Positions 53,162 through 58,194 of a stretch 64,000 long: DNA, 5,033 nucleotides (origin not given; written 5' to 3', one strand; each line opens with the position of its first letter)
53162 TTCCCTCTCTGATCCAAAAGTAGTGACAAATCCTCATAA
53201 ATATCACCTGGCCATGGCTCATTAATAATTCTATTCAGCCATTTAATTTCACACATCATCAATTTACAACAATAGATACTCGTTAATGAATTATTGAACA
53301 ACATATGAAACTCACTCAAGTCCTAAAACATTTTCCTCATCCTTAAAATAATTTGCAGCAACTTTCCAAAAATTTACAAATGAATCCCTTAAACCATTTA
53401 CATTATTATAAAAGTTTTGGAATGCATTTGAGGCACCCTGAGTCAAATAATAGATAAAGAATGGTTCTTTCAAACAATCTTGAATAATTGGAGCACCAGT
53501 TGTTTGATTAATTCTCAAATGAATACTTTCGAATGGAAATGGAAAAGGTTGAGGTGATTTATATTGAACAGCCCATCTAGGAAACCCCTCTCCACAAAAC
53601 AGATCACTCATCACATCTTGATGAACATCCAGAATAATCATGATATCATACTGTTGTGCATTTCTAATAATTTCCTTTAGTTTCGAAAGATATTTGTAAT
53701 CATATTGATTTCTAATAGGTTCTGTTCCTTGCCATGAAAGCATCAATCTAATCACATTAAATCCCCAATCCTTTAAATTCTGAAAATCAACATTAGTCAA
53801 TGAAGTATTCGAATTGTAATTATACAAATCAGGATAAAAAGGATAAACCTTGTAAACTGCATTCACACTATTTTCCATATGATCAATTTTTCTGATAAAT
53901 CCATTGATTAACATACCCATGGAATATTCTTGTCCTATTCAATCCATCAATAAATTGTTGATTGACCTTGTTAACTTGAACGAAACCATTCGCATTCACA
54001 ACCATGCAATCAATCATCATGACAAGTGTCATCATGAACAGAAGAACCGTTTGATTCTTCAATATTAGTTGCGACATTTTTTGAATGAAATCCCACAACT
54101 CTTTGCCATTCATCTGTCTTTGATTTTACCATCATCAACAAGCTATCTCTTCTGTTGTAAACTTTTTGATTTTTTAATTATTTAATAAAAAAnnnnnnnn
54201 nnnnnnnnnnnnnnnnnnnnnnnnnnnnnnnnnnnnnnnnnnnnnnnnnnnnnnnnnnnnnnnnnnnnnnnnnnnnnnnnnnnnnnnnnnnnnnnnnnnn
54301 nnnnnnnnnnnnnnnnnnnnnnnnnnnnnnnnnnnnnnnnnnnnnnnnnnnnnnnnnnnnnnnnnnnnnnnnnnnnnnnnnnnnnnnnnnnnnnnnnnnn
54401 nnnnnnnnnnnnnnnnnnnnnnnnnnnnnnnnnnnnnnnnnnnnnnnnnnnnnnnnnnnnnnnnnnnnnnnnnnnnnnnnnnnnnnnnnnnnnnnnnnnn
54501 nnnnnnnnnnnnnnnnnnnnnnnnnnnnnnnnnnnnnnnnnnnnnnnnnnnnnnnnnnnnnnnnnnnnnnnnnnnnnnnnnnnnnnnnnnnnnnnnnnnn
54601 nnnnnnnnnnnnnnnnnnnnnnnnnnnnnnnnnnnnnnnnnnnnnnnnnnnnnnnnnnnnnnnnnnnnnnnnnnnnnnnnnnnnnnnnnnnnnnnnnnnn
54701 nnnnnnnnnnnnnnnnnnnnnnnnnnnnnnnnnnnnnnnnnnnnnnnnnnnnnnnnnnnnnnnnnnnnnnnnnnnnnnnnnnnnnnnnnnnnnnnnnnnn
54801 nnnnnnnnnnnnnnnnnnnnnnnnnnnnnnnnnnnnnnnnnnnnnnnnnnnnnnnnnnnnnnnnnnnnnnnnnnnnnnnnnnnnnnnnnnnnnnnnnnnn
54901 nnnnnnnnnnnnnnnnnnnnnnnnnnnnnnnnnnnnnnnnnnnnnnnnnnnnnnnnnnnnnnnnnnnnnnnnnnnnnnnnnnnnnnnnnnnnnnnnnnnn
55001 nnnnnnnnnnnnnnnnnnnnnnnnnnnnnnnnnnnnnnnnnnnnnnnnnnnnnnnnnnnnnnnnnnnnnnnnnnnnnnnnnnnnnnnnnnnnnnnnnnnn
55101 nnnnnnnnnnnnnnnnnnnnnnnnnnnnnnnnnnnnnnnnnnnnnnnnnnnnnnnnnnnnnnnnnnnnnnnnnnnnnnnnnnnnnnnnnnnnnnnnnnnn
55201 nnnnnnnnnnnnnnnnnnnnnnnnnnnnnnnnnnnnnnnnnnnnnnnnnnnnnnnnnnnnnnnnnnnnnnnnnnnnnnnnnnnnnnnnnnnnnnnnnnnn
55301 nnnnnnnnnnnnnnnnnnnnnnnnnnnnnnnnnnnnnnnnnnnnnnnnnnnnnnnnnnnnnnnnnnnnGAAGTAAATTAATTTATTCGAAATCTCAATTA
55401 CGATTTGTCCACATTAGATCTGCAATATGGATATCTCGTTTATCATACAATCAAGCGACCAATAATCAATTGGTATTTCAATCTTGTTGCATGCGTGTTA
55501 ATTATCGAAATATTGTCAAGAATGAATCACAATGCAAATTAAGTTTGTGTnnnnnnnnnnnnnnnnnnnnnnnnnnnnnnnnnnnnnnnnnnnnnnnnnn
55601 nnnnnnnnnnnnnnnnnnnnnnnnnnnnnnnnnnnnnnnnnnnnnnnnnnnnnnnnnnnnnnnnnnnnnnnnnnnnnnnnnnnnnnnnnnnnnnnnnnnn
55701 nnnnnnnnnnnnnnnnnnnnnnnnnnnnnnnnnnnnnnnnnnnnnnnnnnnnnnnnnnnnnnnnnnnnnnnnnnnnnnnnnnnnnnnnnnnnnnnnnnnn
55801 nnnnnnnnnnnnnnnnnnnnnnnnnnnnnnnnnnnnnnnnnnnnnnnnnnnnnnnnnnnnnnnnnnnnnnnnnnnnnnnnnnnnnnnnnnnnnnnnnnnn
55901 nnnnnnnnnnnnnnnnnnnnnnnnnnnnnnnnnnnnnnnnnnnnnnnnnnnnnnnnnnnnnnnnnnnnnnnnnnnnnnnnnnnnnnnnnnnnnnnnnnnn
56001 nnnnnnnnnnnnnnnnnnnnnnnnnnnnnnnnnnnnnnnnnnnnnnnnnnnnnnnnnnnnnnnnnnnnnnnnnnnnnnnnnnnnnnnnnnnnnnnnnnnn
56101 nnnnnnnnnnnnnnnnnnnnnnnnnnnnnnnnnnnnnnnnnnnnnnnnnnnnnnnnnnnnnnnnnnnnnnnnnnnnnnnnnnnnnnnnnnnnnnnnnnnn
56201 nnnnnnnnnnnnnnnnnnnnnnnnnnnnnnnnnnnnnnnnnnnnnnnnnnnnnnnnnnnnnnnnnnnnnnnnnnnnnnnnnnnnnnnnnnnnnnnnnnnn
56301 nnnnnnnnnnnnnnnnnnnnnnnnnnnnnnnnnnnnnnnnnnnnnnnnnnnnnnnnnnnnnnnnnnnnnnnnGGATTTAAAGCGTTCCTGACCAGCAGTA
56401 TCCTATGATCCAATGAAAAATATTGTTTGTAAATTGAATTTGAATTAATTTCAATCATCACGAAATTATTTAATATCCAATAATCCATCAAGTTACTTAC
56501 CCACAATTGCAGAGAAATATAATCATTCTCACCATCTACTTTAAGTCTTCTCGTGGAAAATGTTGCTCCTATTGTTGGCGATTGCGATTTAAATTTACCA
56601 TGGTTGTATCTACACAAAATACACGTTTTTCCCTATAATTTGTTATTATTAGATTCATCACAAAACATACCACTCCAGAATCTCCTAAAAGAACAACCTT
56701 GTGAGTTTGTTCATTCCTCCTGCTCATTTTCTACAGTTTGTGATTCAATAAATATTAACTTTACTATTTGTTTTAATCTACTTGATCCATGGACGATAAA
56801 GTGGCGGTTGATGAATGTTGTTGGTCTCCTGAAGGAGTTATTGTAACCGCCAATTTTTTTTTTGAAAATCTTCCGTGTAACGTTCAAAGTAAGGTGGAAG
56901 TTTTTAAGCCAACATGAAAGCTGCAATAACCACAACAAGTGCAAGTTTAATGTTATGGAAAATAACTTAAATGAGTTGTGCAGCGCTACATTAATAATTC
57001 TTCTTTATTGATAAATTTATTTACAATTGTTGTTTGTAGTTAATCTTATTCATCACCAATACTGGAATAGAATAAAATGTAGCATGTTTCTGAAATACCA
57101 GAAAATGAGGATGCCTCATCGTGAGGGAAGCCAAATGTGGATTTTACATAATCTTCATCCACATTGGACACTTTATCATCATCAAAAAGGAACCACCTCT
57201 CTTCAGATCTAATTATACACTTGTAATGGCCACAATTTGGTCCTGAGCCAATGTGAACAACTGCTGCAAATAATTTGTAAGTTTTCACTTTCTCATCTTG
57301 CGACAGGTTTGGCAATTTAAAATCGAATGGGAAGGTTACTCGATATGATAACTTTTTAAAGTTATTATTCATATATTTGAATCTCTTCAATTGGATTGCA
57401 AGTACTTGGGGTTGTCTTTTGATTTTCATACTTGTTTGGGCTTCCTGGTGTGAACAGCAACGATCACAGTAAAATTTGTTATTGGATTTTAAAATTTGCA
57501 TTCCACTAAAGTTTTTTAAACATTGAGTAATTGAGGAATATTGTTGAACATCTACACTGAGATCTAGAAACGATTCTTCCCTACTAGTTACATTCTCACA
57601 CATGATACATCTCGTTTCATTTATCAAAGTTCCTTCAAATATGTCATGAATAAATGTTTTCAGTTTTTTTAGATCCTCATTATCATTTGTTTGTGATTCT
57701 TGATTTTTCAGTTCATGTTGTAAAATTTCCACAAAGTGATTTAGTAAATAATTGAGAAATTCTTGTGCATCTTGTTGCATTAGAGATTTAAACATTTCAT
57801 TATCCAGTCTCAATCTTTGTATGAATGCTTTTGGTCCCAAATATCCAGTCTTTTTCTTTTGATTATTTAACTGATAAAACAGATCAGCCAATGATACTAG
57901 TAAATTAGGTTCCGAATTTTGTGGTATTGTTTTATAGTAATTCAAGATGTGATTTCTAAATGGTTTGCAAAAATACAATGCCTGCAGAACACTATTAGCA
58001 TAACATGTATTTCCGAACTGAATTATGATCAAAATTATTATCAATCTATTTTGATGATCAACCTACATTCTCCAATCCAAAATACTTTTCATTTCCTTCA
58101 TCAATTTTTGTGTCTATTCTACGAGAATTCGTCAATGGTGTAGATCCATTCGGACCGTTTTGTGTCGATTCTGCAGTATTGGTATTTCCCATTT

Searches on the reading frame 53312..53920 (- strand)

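Call 9: search_protein_families(library=pfam, proteins=[window:53312-53920:-])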
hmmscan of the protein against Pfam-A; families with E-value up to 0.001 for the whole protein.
window:53312-53920:- (202 aa): 3 families
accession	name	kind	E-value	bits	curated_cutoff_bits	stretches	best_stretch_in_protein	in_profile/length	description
PF00150.24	Cellulase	-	1.5e-13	51.3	23.5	1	41-198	22-122/272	Cellulase (glycosyl hydrolase family 5)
PF01301.25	Glyco_hydro_35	-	2.1e-06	28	27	1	46-119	30-102/319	Glycosyl hydrolases family 35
PF02449.21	Glyco_hydro_42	-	3.8e-05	23.7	21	1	40-98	10-66/376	Beta-galactosidase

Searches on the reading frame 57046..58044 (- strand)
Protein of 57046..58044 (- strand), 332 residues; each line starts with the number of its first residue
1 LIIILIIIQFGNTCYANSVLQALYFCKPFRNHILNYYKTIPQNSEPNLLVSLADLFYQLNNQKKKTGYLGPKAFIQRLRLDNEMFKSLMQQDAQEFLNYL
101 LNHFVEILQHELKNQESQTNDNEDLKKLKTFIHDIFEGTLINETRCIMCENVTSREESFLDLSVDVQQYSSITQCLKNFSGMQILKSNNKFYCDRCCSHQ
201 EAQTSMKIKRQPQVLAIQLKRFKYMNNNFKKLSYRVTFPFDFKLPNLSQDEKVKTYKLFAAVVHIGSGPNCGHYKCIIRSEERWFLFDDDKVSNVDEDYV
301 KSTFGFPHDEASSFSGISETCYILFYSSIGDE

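Call 9: search_protein_families(library=pfam, proteins=[window:57046-58044:-])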
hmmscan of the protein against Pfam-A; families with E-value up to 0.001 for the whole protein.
window:57046-58044:- (332 aa): 2 families
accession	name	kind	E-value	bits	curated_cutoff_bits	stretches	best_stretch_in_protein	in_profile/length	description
PF00443.35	UCH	-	3.5e-58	197.6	23.9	1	10-326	6-254/254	Ubiquitin carboxyl-terminal hydrolase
PF13423.12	UCH_1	-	3e-26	93.3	22.2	1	12-291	8-316/317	Ubiquitin carboxyl-terminal hydrolase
